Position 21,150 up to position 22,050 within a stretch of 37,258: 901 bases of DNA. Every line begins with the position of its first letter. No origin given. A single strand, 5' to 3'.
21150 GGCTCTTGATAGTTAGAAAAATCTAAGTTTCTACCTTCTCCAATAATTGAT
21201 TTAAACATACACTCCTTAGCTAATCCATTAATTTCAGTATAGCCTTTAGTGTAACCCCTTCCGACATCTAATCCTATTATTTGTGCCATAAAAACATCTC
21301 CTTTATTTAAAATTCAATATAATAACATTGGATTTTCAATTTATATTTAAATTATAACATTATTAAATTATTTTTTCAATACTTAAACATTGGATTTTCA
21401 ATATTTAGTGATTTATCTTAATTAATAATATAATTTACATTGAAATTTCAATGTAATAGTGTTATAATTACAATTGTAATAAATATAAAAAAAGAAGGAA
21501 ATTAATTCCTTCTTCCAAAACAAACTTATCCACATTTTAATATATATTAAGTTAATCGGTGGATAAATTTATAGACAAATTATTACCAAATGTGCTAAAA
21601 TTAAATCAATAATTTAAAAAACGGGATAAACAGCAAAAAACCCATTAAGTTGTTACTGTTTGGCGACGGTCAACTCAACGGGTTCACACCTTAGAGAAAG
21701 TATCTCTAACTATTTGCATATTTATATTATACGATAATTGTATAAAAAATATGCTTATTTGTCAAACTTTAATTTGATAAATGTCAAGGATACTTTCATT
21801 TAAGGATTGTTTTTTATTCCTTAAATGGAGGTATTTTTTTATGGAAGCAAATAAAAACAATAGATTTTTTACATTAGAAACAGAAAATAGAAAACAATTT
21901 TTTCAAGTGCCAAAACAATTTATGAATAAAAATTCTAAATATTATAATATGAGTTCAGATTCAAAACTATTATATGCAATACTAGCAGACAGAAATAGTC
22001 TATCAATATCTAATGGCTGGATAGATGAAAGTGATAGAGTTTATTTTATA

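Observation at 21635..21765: Predicted antisense copy-control RNA (about 96 nt) opposite the repA leader, supported by strand-specific G-U pairing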

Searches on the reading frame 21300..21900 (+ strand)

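Call 51: search_protein_families(library=pfam, proteins=[L002:2591-3517:+, L003:2596-3501:+, L004:2342-3205:+, L005:2343-3197:+, L006:2284-3201:+, L007:2288-3208:+, L008:2225-3136:+, L009:2283-3116:+, L012:2258-3250:+, L013:2193-3029:+], max_evalue=0.001)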
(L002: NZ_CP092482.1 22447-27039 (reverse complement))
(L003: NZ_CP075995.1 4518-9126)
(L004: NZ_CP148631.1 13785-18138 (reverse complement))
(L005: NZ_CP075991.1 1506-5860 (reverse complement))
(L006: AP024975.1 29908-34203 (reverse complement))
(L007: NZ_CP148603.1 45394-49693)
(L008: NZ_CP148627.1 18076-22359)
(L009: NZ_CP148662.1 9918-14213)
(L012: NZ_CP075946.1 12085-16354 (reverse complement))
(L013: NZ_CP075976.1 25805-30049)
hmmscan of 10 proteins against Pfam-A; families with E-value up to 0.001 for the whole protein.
L002:2591-3517:+ (308 aa): 1 family
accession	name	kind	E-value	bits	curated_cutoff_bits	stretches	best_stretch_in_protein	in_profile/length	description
PF07261.16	DnaB_2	-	6.2e-07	29.5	22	1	190-257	3-72/74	Replication initiation and membrane attachment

L003:2596-3501:+ (301 aa): 1 family
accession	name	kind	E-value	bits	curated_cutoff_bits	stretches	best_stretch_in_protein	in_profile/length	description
PF13730.12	HTH_36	-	5.3e-07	29.8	25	1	34-87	2-55/55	Helix-turn-helix domain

L004:2342-3205:+ (287 aa): 0 families

L005:2343-3197:+ (284 aa): 0 families

L006:2284-3201:+ (305 aa): 1 family
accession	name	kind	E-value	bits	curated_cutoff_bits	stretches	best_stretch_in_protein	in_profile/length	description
PF07261.16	DnaB_2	-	1.5e-06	28.2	22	1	186-250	2-68/74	Replication initiation and membrane attachment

L007:2288-3208:+ (306 aa): 1 family
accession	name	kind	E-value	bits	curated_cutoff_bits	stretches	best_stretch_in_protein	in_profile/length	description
PF07261.16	DnaB_2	-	1.4e-05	25.1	22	1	189-257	2-72/74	Replication initiation and membrane attachment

L008:2225-3136:+ (303 aa): 2 families
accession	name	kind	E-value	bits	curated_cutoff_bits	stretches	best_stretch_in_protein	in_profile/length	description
PF06970.17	RepA_N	-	1.1e-22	80.2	30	1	19-94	2-76/76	Replication initiator protein A (RepA) N-terminus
PF25011.1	VSR_TRX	-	0.00073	19.7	27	0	83-193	86-191/208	Vacuolar sorting receptor thioredoxin-like domain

L009:2283-3116:+ (277 aa): 1 family
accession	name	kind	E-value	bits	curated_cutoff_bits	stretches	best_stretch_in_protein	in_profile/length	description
PF13730.12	HTH_36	-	5.1e-07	29.8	25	1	29-82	2-55/55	Helix-turn-helix domain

L012:2258-3250:+ (330 aa): 1 family
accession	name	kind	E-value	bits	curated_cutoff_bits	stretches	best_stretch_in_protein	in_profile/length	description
PF07261.16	DnaB_2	-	2.4e-07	30.8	22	1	190-257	3-72/74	Replication initiation and membrane attachment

L013:2193-3029:+ (278 aa): 2 families
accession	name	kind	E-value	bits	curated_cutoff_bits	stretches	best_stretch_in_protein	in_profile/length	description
PF06970.17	RepA_N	-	1.6e-21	76.5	30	1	17-92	2-76/76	Replication initiator protein A (RepA) N-terminus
PF25011.1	VSR_TRX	-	0.00053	20.2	27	1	81-191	86-191/208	Vacuolar sorting receptor thioredoxin-like domain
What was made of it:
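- On Staphylococcal RepA_N RNAI/RNA1-UTR control (pSK41/pSK1/pSA564 type): Relatives with the same cassette carry other N-terminal domains (call 51).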
